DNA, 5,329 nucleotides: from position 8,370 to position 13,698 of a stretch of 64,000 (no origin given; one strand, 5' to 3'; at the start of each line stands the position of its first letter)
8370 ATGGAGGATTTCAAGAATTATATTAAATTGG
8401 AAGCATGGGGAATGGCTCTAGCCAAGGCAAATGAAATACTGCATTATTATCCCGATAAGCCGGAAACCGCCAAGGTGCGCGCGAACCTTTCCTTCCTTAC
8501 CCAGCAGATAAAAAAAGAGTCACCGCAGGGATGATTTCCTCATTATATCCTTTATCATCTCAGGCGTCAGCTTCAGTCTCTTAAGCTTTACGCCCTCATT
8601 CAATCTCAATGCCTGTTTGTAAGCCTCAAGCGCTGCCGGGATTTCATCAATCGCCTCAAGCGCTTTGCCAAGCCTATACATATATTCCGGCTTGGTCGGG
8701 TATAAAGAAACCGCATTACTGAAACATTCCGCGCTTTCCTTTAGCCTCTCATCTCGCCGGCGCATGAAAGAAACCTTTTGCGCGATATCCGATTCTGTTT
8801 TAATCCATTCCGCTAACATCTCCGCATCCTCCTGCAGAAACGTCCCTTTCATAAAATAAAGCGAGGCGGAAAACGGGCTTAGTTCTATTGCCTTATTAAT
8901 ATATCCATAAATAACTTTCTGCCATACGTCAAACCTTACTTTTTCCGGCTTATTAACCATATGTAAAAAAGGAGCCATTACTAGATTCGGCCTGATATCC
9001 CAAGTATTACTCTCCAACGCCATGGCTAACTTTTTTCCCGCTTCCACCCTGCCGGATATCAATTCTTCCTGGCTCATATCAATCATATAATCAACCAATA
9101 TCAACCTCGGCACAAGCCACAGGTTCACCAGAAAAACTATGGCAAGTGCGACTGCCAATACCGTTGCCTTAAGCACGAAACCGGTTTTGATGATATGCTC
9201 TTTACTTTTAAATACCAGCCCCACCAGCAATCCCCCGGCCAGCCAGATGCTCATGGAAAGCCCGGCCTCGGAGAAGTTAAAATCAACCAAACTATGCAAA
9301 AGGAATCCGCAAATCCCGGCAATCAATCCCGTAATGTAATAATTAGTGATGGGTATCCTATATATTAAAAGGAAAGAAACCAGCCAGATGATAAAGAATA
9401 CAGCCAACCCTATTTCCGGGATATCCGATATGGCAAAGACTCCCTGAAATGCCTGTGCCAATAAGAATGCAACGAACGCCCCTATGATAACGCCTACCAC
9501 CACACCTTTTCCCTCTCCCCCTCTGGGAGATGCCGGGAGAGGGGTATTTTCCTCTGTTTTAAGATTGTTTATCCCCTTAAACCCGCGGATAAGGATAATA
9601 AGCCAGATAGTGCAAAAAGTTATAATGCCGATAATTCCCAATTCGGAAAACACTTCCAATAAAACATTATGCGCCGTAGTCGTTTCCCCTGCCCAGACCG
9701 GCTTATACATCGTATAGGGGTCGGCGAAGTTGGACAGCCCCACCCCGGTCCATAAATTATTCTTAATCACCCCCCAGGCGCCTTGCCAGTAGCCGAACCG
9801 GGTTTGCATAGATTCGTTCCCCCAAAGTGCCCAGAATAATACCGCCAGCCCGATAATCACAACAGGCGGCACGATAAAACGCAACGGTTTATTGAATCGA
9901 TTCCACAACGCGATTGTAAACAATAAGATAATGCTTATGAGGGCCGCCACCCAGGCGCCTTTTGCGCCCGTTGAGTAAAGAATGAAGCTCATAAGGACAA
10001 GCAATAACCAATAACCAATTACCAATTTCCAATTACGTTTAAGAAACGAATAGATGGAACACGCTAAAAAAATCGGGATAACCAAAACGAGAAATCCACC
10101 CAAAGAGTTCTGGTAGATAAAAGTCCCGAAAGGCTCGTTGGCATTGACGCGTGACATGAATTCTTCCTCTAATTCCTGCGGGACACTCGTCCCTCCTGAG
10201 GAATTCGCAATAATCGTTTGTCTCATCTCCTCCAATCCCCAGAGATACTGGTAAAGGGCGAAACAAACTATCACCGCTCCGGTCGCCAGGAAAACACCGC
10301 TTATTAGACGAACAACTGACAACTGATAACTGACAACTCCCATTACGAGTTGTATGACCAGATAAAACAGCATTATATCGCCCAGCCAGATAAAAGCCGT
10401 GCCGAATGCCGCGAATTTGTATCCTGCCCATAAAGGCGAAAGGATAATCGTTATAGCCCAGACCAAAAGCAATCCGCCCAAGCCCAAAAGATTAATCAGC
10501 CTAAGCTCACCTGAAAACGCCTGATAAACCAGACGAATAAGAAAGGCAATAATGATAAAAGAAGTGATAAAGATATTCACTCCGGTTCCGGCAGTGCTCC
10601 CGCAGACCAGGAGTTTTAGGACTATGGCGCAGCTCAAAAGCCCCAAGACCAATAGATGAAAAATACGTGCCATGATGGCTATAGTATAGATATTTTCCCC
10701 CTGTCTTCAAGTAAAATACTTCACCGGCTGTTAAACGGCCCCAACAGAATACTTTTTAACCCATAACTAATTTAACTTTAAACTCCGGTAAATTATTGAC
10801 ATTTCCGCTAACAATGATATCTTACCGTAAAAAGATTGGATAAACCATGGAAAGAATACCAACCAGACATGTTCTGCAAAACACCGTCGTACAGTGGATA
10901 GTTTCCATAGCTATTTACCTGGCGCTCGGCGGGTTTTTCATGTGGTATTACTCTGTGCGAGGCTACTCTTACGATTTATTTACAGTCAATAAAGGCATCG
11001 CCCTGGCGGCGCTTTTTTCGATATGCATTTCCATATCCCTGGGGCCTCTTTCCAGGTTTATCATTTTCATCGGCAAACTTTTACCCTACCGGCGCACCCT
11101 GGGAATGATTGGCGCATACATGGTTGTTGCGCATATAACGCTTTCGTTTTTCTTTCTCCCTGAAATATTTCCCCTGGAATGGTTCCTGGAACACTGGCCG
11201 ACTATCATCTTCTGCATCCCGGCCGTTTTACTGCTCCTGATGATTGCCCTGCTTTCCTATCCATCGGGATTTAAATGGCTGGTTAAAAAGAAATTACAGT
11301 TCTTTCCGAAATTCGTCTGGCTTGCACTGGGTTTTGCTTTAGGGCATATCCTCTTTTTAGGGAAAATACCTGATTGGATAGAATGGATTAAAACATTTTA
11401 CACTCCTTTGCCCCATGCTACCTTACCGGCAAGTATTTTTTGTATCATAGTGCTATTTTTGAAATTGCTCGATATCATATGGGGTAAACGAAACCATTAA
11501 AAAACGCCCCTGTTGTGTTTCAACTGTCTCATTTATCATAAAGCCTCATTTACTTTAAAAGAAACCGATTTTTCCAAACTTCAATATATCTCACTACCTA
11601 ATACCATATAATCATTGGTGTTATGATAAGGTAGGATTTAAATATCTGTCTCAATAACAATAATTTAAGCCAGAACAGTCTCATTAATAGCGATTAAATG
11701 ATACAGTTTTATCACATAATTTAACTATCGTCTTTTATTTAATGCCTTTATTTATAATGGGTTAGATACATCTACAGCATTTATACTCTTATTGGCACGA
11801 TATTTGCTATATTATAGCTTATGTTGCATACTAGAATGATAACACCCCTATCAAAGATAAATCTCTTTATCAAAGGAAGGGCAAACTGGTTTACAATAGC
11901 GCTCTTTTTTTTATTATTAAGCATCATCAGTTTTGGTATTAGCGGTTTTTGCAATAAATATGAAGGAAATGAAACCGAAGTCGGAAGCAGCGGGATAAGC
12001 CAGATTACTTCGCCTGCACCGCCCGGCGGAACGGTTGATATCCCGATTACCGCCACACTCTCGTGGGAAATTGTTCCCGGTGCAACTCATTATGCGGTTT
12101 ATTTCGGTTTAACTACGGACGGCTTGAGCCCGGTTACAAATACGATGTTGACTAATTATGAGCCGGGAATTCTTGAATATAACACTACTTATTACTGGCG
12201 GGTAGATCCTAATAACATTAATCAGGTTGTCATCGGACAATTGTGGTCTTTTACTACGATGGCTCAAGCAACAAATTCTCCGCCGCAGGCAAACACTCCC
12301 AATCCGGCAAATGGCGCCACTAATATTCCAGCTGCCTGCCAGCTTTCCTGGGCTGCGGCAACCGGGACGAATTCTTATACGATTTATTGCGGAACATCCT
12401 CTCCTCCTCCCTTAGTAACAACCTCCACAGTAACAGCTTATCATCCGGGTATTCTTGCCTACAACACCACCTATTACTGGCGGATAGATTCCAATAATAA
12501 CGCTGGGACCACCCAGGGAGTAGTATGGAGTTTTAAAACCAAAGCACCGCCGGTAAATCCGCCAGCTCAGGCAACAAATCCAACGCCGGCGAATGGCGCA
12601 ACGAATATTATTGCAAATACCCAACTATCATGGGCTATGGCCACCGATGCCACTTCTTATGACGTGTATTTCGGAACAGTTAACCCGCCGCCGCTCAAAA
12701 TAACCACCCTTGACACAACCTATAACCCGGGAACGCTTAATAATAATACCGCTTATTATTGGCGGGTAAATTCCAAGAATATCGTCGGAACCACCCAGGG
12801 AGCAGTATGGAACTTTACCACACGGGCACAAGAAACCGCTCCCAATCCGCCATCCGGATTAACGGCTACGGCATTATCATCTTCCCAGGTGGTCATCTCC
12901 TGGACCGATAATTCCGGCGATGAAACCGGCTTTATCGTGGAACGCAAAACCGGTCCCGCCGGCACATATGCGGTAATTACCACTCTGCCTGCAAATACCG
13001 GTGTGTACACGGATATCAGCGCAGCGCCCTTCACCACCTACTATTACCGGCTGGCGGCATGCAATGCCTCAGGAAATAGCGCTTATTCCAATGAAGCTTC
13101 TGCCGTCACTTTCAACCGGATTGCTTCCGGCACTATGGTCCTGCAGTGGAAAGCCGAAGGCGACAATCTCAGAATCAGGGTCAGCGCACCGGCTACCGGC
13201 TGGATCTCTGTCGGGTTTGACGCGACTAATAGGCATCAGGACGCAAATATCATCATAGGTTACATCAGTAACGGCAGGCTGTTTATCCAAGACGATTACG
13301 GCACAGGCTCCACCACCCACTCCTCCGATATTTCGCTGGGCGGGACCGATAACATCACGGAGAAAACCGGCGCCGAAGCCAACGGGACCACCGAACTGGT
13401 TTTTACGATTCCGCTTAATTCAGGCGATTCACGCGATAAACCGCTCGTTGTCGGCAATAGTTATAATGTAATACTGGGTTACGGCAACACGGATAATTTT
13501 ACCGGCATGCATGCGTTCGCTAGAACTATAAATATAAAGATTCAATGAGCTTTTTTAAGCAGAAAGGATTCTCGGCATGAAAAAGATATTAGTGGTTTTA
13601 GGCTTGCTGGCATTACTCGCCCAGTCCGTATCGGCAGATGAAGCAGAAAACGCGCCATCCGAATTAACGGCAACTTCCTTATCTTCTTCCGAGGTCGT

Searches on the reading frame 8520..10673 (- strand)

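Call 73: search_protein_families(library=pfam, proteins=[window:8520-10673:-], max_evalue=0.001)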
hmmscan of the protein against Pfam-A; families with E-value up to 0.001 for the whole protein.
window:8520-10673:- (717 aa): 5 families
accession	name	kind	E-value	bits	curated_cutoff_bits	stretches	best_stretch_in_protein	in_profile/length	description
PF04932.20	Wzy_C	-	3.6e-16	59.7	31.7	1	223-354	1-149/149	O-Antigen ligase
PF13414.12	TPR_11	-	4.3e-07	30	26.8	0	643-673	9-39/42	TPR repeat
PF07719.23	TPR_2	-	8.9e-07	29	27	0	662-693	1-32/34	Tetratricopeptide repeat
PF13431.12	TPR_17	-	8.9e-06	26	24.4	0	592-616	2-26/34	Tetratricopeptide repeat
PF00515.34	TPR_1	-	1.6e-05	24.9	27.8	0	664-693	3-32/34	Tetratricopeptide repeat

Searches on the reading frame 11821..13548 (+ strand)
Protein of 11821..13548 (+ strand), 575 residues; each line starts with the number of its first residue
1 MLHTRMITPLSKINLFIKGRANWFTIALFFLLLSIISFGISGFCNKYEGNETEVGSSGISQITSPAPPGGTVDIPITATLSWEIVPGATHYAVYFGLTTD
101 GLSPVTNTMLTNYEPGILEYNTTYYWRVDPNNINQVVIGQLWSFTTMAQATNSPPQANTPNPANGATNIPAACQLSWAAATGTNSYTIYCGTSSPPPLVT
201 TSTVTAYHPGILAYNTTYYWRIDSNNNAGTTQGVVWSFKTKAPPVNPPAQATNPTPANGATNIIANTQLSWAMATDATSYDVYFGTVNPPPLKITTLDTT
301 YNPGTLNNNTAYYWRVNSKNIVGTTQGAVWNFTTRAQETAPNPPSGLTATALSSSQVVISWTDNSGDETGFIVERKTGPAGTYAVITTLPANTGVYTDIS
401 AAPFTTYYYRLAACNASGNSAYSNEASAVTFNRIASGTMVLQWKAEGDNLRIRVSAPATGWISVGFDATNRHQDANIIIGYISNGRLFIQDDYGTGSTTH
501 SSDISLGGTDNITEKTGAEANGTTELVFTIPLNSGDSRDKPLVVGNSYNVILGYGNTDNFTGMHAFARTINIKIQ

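Call 73: search_protein_families(library=pfam, proteins=[window:11821-13548:+], max_evalue=0.001)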
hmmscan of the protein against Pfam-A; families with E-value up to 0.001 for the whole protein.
window:11821-13548:+ (575 aa): 3 families
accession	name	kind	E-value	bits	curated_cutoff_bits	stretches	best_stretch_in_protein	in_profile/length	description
PF03351.22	DOMON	-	2.8e-18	66.8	32.7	1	437-555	3-124/124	DOMON domain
PF00041.27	fn3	-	1e-06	29.3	25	1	343-427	2-82/84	Fibronectin type III domain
PF21910.2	GH85_C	-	0.00083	20.2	27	0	263-284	15-36/95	GH85 endohexosaminidases, C-terminal domain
